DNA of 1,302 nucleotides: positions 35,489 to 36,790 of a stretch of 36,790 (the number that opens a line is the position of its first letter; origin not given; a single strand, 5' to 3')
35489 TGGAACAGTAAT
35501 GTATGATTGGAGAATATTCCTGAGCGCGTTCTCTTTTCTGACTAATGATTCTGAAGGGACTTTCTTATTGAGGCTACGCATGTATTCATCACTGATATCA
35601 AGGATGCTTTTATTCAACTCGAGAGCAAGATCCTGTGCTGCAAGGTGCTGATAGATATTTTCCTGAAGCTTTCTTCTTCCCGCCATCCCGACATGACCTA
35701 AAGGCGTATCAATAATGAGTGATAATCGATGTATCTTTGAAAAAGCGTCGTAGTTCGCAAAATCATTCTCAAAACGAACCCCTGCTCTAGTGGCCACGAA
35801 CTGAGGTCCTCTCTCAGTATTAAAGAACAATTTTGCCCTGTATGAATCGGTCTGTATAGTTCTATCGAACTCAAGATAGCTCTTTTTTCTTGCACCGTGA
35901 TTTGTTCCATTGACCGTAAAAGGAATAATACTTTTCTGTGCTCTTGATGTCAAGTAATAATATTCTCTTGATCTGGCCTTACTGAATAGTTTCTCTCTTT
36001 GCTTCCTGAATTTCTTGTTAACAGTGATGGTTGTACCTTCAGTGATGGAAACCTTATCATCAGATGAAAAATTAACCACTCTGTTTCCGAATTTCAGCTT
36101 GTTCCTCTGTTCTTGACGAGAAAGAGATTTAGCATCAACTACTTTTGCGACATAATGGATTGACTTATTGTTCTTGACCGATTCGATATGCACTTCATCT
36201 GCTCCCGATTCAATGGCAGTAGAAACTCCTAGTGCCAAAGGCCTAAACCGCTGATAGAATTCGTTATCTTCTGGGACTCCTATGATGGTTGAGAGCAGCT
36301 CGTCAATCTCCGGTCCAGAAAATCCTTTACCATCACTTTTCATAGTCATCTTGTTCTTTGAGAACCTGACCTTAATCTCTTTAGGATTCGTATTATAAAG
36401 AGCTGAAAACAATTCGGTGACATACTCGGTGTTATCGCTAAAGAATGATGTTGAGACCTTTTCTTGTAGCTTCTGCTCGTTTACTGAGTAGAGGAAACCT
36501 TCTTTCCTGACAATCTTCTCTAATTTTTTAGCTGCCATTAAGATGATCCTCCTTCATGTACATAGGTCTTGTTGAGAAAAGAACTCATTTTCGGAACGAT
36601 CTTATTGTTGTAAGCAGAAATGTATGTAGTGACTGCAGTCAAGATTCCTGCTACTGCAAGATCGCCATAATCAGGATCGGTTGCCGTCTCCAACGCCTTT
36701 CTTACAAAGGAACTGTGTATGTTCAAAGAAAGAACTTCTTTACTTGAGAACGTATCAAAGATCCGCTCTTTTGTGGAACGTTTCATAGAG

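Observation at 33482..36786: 1018-aa protein with a degenerate GHKL-like head, a mid-protein hydrophobic/Gly-zipper segment and basic coiled coils, coupled to an 82-aa partner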

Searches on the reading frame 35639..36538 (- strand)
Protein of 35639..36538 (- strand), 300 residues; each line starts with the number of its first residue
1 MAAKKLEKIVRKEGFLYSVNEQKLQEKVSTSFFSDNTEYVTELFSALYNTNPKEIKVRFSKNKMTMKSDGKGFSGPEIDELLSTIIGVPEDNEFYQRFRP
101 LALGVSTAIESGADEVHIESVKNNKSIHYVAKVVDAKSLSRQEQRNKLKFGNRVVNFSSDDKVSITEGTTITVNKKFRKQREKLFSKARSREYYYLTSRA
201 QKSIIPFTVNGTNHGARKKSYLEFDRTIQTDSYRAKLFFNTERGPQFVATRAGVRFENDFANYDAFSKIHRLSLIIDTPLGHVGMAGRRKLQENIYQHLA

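Call 28: search_solved_structures(query=A2, max_evalue=10, show_alignments=3)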
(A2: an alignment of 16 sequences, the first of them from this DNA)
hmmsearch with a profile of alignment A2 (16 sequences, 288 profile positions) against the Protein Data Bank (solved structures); distinct sequences matched with E-value up to 10: 24.
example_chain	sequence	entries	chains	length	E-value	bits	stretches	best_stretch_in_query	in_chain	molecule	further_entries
7u8u_A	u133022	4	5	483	6.2e-06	29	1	58-278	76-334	Heat shock protein 75 kDa, mitochondrial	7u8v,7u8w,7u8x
6d14_A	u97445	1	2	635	6.4e-06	29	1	20-278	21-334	TNF receptor-associated protein 1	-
4ivg_A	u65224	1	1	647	6.5e-06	29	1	20-278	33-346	TNF receptor-associated protein 1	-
4j0b_A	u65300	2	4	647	6.5e-06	28.9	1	20-278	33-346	TNF receptor-associated protein 1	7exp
5tvu_A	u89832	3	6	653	6.7e-06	28.9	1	20-278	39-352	TNF receptor-associated protein 1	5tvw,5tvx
5hph_A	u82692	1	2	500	6.7e-06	28.9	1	58-278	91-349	Heat shock protein 75 kDa, mitochondrial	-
4z1f_A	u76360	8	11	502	6.8e-06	28.9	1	58-278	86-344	Heat shock protein 75 kDa, mitochondrial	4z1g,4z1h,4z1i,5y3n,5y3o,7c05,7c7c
7ulk_A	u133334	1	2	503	6.8e-06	28.9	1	58-278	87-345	Heat shock protein 75 kDa, mitochondrial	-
4ipe_A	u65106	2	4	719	9e-06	28.5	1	20-278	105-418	TNF receptor-associated protein 1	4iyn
5tth_A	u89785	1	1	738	9.8e-06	28.4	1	20-278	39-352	C-terminal SpyCatcher fusion of wildtype zebrafish TNF receptor-associated protein 1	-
7kck_A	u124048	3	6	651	1.9e-05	27.4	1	58-278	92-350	Heat shock protein 75 kDa, mitochondrial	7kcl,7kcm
5tth_B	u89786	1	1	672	2.2e-05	27.2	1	20-206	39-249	C-terminal Spytag fusion of R417A zebrafish TNF receptor-associated protein 1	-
7c04_A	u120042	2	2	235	2.3e-05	27.2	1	58-199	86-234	Heat shock protein 75 kDa, mitochondrial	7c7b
5f3k_A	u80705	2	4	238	2.4e-05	27.1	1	58-199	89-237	Heat shock protein 75 kDa, mitochondrial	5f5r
6xg6_A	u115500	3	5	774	3.4e-05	26.6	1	58-278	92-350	Heat shock protein 75 kDa, mitochondrial, Fibronectin binding protein fusion | Heat shock protein 75 kDa, mitochondrial, SpyCatcher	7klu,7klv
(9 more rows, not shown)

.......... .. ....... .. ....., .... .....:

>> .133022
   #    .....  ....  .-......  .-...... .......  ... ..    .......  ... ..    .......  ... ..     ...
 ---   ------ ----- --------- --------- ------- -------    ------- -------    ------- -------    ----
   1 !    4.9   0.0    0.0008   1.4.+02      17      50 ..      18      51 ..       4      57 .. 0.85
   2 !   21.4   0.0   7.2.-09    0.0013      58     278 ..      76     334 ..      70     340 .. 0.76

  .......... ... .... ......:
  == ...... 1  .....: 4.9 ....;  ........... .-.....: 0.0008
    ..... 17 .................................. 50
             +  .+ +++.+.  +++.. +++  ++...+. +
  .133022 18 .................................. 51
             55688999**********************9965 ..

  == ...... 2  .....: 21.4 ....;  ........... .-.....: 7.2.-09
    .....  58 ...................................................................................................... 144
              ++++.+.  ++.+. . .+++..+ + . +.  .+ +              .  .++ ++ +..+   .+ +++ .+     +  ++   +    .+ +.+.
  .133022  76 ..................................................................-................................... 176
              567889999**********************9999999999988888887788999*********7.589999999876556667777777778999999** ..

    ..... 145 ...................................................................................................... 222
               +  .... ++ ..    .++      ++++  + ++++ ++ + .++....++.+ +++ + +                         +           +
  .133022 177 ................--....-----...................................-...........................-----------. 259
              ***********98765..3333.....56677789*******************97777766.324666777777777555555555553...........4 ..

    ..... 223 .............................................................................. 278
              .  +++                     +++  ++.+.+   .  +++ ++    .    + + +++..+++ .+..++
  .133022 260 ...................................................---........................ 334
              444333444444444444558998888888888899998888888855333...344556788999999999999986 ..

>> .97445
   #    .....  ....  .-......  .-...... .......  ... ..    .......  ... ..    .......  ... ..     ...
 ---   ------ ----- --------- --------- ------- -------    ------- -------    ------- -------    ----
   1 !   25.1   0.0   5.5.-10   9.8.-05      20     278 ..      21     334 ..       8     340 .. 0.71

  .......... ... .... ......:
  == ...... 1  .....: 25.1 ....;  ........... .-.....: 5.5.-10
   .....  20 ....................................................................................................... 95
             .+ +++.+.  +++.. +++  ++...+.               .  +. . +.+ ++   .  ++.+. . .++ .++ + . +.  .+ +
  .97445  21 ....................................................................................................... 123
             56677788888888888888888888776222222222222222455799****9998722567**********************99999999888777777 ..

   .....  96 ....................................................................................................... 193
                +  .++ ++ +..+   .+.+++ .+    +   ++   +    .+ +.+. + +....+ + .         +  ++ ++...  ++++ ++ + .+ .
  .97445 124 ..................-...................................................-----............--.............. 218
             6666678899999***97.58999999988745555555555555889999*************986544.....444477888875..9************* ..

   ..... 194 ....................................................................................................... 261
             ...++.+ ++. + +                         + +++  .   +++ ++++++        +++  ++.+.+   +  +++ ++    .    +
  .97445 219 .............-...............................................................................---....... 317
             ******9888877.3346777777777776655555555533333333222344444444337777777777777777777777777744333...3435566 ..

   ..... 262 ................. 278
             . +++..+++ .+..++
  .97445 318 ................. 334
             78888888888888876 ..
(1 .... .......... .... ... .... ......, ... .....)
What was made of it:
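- On Hsp90 family: The best PDB profile hits are all Hsp90 family (TRAP1 E 6e-6, aligned from profile position 20; call 28).
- The alignment runs from the Hsp90 N-terminal strand/helix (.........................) to the middle-domain loop (call 28). MLH1 is hit at E 1.5e-3 (call 28).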

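Call 29: find_homologous_proteins(query=A2, max_evalue=0.001)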
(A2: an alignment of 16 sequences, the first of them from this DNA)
Query A2 (16 sequences) (300 aa, profile of the alignment): 1 proteins with E <= 0.001 among 8000 candidates.
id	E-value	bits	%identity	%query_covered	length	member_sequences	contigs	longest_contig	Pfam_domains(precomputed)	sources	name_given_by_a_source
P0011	2.3e-46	177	26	41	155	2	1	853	-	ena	-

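Call 37: predict_structure(alignment_id=A2)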
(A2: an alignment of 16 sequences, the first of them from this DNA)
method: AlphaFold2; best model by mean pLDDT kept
length: 300 residues; sequences in the alignment: 16
mean_pLDDT: 78.7   pTM: 0.80
mean pLDDT of the five models: 78.7, 78.1, 78.1, 76.9, 76.3
residues with pLDDT >= 90: 112; 70-90: 99; 50-70: 64; < 50: 25
segments of 3 or more residues with pLDDT < 50: 2-20
pLDDT, mean of each block of 10 residues (from residue 1): 42 40 57 77 96 95 95 93 70 86 91 95 96 89 79 87 96 81 61 92 93 72 75 85 78 78 56 85 64 57
secondary structure, 60 per line:
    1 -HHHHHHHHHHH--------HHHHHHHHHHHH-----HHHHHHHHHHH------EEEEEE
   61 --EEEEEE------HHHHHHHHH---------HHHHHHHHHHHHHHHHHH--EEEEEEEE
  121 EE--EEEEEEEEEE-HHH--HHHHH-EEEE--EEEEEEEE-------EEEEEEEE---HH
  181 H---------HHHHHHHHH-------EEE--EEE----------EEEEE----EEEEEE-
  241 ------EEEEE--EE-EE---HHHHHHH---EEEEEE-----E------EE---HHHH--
elements in order: H2-12 H21-32 H38-48 E55-60 E63-68 H75-83 H93-110 E113-122 E125-134 H141-145 E147-150 E153-160 E168-175 H191-199 E207-209 E212-214 E225-229 E234-239 E247-251 H262-268 E272-277 H295-298
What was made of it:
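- On GHKL (Bergerat-fold) ATPase superfamily: AF2 with 16-sequence alignment gives pTM 0.80 (call 37).
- The AF2 model has pLDDT 78.7 and pTM 0.80 (call 37).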

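Call 41: fold_search(model_id=the predicted structure, library=pdb)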
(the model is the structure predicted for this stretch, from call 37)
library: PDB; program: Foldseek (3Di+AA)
matches with E <= 10: 1315; with E <= 0.001: 466
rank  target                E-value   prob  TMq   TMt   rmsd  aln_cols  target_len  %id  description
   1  7exp_A                1.3e-12  1.00  0.50  0.29   7.6       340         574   14  Crystal structure of zebrafish TRAP1 with AMPPNP and MitoQ (released 2022-01-05)
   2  4ipe_A                2.8e-12  1.00  0.49  0.28   8.0       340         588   14  Crystal structure of mitochondrial Hsp90 (TRAP1) with AMPPNP (released 2014-01-22)
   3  6d14_A                3.8e-12  1.00  0.49  0.29   7.7       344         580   14  Zebrafish TRAP1 bound to AMPPNP and calcium in the asymmetric closed state (released 2018-04-25)
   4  4j0b_A                4.6e-12  1.00  0.49  0.28   7.8       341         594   14  Structure of mitochondrial Hsp90 (TRAP1) with ADP-BeF3 (released 2014-01-22)
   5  5tth_A                4.8e-12  1.00  0.49  0.25   8.0       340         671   14  Heterodimeric SpyCatcher/SpyTag-fused zebrafish TRAP1 in ATP/ADP-hybrid state (released 2017-08-23)
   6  6xg6_B                5.5e-12  1.00  0.51  0.29   6.8       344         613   14  Full-length human mitochondrial Hsp90 (TRAP1) with ADP-BeF3 (released 2020-09-30)
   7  5tvw_A                7.0e-12  1.00  0.49  0.28   8.1       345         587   13  Crystal structure of mitochondrial Hsp90 (TRAP1) with ATP in absence of Mg, hemi-hydrolyzed (released 2018-03-14)
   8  5hph_A                7.4e-12  1.00  0.50  0.34   7.3       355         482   15  Structure of TRAP1 fragment (released 2016-08-10)
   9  5tvw_B                9.4e-12  1.00  0.48  0.27   7.2       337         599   15  Crystal structure of mitochondrial Hsp90 (TRAP1) with ATP in absence of Mg, hemi-hydrolyzed (released 2018-03-14)
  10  4z1i_A                1.1e-11  1.00  0.49  0.42   6.9       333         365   15  Crystal structure of human Trap1 with AMPPNP (released 2015-04-29)
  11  6xg6_A                1.2e-11  1.00  0.49  0.28   7.5       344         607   13  Full-length human mitochondrial Hsp90 (TRAP1) with ADP-BeF3 (released 2020-09-30)
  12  4z1i_D                1.3e-11  1.00  0.51  0.37   6.7       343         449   16  Crystal structure of human Trap1 with AMPPNP (released 2015-04-29)
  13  4ipe_B                1.8e-11  1.00  0.50  0.28   7.0       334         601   16  Crystal structure of mitochondrial Hsp90 (TRAP1) with AMPPNP (released 2014-01-22)
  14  4iyn_A                1.9e-11  1.00  0.50  0.28   7.5       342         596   14  Structure of mitochondrial Hsp90 (TRAP1) with ADP-ALF4- (released 2014-01-22)
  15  4z1i_B                2.3e-11  1.00  0.50  0.36   6.6       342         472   15  Crystal structure of human Trap1 with AMPPNP (released 2015-04-29)
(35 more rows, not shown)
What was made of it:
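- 35639..35893 (-): Residues 216-300: start of the Hsp90-middle / S5-like second domain. It ends at the position of the Hsp90 catalytic loop (query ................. against NLSR(E/N) in relatives). HMMER and Foldseek alignments extend into the TRAP1 middle domain (calls 28, 41).
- On GHKL (Bergerat-fold) ATPase superfamily: Foldseek finds 466 PDB matches at E <= 1e-3, and all of the top 50 are Hsp90-family or MutL (call 41).
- On MutL / MORC: The N-terminal fold matches MutL NTD (E 7e-11) but ranks below Hsp90 (call 41).
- Foldseek puts TRAP1/Hsp90 first (E 1e-12) and MutL after it (call 41). MutL N-terminal domains are good structural matches (E 7e-11; call 41).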

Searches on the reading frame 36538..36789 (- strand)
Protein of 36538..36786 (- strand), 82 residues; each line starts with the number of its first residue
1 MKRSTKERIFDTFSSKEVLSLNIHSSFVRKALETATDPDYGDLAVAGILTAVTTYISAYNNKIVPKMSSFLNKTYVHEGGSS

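Call 4: search_protein_families(library=pfam, proteins=[window:36538-36786:-], max_evalue=1)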
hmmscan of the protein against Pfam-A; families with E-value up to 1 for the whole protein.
window:36538-36786:- (82 aa): 0 families

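Call 5: search_protein_families(library=ncbifam, proteins=[window:36538-36786:-], max_evalue=1)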
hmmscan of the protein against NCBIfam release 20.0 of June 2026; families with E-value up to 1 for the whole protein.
window:36538-36786:- (82 aa): 0 families

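Call 20: search_protein_families(library=padloc, proteins=[window:36538-36786:-], max_evalue=1)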
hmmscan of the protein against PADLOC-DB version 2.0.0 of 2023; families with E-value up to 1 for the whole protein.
window:36538-36786:- (82 aa): 0 families

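Call 68: search_solved_structures(query=A7, max_evalue=10, show_alignments=2)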
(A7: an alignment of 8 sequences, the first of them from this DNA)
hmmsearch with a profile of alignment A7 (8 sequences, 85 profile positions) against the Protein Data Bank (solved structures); distinct sequences matched with E-value up to 10: 0.
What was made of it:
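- On Hsp90 family: A's C-terminal segment also has no PDB sequence hit (call 68); my recalled resemblance of it to the Hsp90 C-terminal helices is untested.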
